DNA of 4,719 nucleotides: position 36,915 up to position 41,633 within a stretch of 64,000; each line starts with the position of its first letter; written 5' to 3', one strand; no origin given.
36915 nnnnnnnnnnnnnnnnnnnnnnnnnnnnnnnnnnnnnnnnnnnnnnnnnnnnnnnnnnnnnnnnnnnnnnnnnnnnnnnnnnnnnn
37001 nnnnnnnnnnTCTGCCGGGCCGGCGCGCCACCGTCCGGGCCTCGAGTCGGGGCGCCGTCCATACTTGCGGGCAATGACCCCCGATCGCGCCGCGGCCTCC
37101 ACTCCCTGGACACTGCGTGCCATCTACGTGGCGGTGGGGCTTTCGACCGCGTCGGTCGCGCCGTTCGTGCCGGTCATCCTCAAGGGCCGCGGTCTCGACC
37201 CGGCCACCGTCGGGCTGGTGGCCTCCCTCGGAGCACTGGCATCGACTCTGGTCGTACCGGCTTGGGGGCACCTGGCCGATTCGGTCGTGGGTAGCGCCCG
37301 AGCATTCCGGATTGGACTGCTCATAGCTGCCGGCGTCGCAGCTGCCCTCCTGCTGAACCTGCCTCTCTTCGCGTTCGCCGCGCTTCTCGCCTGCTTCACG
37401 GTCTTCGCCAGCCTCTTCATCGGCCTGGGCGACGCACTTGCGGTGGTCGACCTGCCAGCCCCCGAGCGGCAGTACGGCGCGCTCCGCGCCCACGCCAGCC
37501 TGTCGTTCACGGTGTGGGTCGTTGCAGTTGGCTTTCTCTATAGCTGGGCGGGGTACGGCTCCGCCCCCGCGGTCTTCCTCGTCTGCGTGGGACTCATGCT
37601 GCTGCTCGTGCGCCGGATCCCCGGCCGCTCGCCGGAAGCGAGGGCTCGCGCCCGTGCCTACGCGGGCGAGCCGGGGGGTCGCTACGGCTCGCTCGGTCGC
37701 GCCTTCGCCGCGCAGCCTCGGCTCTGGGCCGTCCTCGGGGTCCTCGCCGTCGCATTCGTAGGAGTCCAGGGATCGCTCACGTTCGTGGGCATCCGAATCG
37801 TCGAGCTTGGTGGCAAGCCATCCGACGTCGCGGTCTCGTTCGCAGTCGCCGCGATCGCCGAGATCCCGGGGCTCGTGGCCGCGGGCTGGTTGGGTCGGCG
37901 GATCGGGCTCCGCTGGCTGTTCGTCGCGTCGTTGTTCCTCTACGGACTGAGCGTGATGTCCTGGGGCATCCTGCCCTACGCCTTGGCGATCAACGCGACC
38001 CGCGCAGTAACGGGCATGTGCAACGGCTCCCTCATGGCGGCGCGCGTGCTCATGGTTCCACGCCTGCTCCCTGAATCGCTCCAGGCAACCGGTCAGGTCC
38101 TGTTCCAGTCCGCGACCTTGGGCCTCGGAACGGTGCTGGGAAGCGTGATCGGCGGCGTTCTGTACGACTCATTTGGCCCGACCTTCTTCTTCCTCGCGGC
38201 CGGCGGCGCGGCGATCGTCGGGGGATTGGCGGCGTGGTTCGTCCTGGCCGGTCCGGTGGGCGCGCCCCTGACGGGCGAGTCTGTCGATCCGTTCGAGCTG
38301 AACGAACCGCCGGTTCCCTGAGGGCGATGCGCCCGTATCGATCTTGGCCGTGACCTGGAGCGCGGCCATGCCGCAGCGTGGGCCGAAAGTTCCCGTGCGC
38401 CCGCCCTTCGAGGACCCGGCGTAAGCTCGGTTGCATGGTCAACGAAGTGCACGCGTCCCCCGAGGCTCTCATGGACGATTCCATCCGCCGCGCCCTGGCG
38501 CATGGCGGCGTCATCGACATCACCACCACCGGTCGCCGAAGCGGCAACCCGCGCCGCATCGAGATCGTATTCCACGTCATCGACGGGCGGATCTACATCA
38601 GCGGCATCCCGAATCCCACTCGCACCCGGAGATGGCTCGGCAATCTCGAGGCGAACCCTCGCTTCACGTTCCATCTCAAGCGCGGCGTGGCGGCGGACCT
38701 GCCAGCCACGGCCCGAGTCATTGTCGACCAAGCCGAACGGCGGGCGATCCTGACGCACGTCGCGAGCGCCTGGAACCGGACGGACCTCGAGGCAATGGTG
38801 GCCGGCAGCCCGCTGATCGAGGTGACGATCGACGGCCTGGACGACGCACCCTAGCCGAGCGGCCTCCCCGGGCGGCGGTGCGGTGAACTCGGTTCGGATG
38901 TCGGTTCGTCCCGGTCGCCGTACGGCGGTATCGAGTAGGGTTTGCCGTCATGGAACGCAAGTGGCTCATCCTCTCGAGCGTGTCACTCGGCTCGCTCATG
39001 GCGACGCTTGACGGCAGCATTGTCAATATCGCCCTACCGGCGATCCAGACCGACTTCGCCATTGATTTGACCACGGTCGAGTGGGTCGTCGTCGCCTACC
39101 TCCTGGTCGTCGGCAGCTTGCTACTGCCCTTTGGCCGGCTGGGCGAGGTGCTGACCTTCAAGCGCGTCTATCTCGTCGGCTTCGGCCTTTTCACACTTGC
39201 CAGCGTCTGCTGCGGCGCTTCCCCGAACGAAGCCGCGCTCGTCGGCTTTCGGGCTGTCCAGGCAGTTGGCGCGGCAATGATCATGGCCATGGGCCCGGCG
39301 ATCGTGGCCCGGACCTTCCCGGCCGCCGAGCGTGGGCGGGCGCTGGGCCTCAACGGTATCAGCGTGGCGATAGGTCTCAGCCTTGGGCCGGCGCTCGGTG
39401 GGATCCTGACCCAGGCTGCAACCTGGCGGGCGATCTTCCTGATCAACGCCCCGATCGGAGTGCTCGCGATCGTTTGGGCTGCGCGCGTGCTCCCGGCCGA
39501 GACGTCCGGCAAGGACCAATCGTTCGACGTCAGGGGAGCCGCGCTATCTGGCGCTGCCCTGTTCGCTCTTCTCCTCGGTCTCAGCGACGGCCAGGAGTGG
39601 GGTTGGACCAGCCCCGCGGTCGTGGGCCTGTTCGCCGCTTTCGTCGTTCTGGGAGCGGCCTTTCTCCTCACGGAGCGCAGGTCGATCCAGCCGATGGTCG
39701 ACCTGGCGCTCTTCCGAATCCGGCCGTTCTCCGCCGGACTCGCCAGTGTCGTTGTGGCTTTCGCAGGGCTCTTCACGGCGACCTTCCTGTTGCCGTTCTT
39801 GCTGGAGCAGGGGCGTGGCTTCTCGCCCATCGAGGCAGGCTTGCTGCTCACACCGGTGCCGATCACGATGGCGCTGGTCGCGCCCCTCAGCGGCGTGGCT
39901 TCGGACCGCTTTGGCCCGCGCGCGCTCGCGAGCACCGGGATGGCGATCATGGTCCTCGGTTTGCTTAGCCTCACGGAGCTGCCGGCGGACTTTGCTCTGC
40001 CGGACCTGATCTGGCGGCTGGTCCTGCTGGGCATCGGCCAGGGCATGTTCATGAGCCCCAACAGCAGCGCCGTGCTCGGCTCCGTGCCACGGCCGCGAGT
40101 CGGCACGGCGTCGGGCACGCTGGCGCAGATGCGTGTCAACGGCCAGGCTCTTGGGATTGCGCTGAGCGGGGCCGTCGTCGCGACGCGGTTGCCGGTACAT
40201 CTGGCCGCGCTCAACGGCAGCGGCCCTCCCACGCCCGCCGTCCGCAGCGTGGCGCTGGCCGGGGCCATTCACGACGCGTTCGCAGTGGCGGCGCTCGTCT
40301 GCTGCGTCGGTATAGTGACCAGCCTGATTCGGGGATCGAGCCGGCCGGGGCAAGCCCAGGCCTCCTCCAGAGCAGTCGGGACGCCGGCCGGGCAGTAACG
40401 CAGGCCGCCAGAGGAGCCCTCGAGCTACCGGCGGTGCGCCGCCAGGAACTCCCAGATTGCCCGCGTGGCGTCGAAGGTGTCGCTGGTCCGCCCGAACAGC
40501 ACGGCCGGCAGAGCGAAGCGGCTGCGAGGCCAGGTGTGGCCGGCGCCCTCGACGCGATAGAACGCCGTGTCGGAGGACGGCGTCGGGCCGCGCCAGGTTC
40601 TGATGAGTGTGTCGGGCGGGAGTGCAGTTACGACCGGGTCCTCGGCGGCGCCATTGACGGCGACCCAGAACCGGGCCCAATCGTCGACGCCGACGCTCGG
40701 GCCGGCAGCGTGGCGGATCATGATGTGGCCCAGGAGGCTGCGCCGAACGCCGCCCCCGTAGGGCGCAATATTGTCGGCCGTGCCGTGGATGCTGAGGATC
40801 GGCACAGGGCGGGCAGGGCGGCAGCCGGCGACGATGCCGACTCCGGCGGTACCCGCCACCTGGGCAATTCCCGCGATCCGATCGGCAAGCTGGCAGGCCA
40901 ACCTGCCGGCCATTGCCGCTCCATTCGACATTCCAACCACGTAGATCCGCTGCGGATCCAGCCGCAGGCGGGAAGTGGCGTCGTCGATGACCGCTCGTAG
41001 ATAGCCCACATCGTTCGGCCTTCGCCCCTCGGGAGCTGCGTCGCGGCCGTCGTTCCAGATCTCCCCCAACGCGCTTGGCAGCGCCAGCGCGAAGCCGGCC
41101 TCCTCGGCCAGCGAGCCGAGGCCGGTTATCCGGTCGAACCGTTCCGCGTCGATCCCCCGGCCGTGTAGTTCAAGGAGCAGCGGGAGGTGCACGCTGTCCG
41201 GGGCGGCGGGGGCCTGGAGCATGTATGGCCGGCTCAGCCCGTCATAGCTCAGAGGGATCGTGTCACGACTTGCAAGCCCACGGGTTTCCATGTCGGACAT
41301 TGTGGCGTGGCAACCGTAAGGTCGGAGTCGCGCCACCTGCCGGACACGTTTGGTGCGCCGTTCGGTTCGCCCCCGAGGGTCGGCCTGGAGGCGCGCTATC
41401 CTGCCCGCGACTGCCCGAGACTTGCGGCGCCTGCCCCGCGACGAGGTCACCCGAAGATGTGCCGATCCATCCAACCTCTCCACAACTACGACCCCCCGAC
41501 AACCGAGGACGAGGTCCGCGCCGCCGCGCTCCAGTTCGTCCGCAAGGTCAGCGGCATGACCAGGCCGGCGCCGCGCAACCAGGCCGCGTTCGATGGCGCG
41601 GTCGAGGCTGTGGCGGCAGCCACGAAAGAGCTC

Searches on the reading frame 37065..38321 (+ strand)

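Call 59: search_protein_families(library=pfam, proteins=[window:37065-38321:+], max_evalue=0.00001)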
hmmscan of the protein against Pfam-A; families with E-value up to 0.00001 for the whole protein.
window:37065-38321:+ (418 aa): 2 families
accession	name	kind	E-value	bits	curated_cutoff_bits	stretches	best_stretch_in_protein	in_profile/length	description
PF12832.13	MFS_1_like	-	3.6e-33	115.6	25.2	1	26-378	13-373/373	MFS_1 like family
PF07690.21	MFS_1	-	2.8e-25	89.4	33.4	2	247-395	26-175/347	Major Facilitator Superfamily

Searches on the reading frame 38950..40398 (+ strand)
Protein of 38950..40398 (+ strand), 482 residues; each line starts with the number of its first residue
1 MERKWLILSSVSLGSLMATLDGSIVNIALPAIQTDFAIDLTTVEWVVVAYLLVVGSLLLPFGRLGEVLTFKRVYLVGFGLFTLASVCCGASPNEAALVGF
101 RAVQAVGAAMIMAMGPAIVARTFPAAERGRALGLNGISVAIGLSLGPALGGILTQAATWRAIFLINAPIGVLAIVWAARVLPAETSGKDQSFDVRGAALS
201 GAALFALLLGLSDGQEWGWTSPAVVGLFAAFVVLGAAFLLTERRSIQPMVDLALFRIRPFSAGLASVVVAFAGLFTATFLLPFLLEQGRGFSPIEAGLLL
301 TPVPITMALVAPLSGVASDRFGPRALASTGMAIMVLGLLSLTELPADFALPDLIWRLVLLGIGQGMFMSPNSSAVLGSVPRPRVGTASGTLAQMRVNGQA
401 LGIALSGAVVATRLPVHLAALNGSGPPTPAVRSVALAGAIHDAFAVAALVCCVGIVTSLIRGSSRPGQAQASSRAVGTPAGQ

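Call 59: search_protein_families(library=pfam, proteins=[window:38950-40398:+], max_evalue=0.00001)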
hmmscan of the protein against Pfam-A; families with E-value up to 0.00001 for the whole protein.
window:38950-40398:+ (482 aa): 1 family
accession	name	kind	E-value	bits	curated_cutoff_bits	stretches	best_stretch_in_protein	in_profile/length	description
PF07690.21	MFS_1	-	7.9e-61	206.3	33.4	2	12-402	2-346/347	Major Facilitator Superfamily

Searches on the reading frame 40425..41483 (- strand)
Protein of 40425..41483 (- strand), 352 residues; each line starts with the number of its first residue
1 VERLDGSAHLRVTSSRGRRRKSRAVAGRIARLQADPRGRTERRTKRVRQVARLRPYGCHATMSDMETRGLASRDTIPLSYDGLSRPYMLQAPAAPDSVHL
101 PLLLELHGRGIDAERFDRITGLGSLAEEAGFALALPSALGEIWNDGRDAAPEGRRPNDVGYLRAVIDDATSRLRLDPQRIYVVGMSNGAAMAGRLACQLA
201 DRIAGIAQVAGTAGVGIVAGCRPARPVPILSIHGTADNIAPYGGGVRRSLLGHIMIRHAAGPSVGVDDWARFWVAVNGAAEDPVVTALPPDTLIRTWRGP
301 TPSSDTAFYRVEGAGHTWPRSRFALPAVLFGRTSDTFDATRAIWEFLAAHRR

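Call 59: search_protein_families(library=pfam, proteins=[window:40425-41483:-], max_evalue=0.00001)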
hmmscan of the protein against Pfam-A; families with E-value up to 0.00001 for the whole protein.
window:40425-41483:- (352 aa): 1 family
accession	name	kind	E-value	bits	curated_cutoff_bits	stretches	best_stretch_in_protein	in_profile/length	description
PF10503.15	Esterase_PHB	-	8.3e-08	32.2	23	1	87-208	3-127/219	Esterase PHB depolymerase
